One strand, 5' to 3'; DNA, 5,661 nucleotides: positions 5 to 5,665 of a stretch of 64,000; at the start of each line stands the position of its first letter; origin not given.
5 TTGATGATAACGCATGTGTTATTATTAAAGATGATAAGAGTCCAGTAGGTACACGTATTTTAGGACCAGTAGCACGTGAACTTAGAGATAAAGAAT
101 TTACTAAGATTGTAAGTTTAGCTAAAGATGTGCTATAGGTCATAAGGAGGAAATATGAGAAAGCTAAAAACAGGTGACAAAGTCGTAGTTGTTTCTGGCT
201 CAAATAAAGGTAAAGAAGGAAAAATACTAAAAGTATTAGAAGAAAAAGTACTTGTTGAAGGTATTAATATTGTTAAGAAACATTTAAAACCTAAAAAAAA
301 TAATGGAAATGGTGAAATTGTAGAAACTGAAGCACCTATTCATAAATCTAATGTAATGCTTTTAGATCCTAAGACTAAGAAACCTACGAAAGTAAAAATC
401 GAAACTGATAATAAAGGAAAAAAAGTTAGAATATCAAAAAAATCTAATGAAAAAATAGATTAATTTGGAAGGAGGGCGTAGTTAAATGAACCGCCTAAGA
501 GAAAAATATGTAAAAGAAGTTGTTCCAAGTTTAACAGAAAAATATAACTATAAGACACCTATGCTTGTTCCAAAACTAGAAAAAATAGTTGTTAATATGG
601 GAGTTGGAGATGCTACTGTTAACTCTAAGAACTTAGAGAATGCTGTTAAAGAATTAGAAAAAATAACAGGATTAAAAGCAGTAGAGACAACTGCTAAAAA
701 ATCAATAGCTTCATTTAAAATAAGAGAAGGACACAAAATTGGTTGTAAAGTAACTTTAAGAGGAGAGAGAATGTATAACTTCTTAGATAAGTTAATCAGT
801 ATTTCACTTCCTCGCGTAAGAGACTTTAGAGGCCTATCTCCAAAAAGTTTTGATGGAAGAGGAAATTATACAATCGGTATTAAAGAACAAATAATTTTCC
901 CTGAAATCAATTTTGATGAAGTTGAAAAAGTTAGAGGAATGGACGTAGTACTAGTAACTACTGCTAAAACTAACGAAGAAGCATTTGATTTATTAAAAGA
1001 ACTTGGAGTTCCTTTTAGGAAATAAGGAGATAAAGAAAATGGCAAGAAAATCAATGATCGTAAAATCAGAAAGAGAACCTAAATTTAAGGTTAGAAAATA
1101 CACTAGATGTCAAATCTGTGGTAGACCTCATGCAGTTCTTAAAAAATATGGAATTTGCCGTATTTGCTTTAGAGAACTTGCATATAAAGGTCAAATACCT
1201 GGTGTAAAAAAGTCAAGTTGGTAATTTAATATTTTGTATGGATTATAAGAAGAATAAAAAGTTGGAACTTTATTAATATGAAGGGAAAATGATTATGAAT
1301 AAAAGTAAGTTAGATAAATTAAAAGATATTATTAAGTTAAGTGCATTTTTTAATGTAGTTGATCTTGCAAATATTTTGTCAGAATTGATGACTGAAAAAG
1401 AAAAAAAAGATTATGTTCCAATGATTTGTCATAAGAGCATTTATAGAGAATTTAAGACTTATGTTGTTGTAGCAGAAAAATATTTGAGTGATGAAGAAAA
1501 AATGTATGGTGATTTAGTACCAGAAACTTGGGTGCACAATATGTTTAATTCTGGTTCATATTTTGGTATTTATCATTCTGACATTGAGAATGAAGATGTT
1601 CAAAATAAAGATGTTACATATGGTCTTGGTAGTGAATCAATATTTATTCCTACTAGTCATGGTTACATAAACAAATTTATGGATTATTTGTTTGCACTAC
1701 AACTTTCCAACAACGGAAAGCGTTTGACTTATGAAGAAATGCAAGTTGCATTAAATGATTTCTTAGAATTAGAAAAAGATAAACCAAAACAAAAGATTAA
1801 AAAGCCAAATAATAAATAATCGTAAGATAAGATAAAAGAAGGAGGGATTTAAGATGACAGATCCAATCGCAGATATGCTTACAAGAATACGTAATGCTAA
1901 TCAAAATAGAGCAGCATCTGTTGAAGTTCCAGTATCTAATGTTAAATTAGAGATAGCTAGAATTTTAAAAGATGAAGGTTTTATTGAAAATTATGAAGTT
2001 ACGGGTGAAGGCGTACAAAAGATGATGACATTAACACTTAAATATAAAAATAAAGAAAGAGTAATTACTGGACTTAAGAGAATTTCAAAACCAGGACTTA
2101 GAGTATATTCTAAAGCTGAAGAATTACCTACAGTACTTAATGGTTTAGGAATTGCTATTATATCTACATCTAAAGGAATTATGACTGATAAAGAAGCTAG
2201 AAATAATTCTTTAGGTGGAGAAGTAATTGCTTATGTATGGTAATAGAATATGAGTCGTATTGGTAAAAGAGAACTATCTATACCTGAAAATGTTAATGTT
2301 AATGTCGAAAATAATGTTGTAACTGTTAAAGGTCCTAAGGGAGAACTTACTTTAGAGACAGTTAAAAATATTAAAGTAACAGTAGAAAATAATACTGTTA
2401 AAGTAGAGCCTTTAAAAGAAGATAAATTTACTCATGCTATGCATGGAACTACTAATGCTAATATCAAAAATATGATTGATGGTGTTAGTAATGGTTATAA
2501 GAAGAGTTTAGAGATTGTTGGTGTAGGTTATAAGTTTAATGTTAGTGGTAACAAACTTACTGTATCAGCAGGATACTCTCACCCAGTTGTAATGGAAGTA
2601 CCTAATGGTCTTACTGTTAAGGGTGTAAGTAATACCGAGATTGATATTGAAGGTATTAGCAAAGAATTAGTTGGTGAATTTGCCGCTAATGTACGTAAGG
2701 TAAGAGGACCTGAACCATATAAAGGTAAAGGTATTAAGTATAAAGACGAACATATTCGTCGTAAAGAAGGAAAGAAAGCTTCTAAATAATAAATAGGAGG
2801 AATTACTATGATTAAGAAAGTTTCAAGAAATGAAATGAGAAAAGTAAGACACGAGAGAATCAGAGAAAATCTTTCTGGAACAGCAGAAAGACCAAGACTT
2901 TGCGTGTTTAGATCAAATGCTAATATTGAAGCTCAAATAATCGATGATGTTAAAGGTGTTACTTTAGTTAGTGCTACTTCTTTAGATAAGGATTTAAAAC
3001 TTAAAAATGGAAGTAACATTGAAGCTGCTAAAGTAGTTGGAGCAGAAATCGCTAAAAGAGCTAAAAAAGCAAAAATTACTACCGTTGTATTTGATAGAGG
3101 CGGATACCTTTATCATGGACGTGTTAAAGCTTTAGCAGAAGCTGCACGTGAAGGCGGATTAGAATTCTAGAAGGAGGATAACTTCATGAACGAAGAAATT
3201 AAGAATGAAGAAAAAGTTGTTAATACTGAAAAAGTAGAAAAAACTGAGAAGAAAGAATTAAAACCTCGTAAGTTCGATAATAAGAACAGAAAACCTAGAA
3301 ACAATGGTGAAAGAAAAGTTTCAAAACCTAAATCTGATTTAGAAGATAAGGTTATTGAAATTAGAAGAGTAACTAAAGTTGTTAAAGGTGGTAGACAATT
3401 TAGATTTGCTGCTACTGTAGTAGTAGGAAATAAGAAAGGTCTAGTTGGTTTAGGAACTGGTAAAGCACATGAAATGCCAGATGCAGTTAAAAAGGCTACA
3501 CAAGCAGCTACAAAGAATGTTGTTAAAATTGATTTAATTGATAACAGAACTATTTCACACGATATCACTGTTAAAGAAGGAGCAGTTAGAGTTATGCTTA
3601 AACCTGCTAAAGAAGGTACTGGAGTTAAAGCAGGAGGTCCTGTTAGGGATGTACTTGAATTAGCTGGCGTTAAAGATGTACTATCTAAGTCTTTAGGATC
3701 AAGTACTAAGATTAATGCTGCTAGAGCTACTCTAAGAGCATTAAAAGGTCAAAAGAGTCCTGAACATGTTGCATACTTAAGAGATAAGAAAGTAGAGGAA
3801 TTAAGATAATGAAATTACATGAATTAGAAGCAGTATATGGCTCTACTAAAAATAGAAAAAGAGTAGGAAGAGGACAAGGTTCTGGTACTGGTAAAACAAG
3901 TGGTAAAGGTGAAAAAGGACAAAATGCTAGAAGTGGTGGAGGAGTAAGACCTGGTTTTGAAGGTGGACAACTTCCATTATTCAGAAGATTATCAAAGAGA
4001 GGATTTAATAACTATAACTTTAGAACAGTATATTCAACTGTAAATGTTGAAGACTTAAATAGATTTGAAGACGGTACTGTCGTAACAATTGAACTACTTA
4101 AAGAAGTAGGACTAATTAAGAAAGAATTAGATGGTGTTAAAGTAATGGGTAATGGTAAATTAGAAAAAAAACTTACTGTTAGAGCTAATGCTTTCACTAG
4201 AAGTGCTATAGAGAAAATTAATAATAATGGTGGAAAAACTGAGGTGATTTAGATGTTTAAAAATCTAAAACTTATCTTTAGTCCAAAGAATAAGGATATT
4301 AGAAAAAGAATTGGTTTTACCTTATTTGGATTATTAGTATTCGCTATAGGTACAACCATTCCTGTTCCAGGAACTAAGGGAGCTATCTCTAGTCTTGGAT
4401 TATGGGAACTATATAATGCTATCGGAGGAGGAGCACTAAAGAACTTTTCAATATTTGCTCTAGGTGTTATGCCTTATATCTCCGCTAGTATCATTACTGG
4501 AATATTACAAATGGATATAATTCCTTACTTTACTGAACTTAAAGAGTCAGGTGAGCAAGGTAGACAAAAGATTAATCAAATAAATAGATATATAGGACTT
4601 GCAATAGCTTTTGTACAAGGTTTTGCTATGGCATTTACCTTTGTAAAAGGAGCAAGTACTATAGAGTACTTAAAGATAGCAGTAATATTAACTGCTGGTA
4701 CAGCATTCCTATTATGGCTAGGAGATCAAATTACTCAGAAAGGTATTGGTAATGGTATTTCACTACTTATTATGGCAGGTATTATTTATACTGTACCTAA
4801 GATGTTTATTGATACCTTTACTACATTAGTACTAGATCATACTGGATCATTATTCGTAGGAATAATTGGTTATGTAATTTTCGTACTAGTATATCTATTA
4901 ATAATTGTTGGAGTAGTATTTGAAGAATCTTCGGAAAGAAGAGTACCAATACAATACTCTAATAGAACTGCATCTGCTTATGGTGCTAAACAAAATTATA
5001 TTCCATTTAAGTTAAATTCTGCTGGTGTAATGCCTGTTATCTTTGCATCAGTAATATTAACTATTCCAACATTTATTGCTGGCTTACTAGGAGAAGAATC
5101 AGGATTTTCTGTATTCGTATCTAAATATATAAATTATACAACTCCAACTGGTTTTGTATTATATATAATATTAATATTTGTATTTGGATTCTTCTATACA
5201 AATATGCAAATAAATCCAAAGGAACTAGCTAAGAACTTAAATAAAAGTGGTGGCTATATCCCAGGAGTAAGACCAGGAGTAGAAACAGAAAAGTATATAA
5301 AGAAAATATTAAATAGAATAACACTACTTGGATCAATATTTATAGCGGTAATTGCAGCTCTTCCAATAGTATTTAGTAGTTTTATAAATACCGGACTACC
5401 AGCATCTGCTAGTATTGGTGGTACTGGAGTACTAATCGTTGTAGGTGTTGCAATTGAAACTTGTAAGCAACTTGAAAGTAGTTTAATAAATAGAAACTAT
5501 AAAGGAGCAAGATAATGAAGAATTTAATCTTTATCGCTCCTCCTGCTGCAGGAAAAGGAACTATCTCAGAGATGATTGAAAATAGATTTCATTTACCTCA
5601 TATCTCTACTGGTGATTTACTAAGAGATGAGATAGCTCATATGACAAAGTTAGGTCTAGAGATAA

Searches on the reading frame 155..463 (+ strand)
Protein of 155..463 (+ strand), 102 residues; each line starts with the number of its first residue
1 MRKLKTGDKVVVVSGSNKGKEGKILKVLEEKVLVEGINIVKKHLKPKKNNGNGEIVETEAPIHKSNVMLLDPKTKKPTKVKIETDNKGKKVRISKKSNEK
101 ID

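Call 28: search_protein_families(library=pfam, proteins=[window:155-463:+], max_evalue=0.00001)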
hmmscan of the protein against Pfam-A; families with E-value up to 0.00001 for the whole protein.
window:155-463:+ (102 aa): 2 families
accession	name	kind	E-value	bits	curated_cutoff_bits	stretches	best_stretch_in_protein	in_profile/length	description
PF17136.10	ribosomal_L24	-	1.9e-25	89.4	27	1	37-101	1-65/65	Ribosomal proteins 50S L24/mitochondrial 39S L24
PF00467.35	KOW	-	1.1e-07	31.8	22.3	1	7-35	2-32/32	KOW motif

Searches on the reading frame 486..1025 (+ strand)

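Call 28: search_protein_families(library=pfam, proteins=[window:486-1025:+], max_evalue=0.00001)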
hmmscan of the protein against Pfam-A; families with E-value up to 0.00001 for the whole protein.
window:486-1025:+ (179 aa): 2 families
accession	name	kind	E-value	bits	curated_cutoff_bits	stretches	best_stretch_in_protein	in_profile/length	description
PF00673.26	Ribosomal_L5_C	-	1.4e-41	141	27.8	1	84-177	1-94/94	ribosomal L5P family C-terminus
PF00281.24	Ribosomal_L5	-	1.7e-25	89.5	34.9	1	25-80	2-57/57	Ribosomal protein L5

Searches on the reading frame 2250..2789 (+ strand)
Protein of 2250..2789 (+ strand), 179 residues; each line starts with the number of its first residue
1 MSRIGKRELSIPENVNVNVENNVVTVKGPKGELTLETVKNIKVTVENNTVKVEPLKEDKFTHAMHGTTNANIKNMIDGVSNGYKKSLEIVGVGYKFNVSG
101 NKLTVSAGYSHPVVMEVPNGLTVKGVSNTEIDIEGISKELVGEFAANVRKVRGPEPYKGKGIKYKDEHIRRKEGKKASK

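Call 28: search_protein_families(library=pfam, proteins=[window:2250-2789:+], max_evalue=0.00001)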
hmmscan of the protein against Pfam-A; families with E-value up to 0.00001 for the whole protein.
window:2250-2789:+ (179 aa): 1 family
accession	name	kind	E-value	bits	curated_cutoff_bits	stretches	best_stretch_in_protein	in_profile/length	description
PF00347.28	Ribosomal_L6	-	1e-35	122.8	27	2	90-164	1-79/80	Ribosomal protein L6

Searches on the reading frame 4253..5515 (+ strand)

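Call 28: search_protein_families(library=pfam, proteins=[window:4253-5515:+], max_evalue=0.00001)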
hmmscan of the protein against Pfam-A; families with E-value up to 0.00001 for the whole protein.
window:4253-5515:+ (420 aa): 1 family
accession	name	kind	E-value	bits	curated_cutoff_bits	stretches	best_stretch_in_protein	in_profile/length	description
PF00344.25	SecY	-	7.5e-102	341.2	32.2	1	66-403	1-305/306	SecY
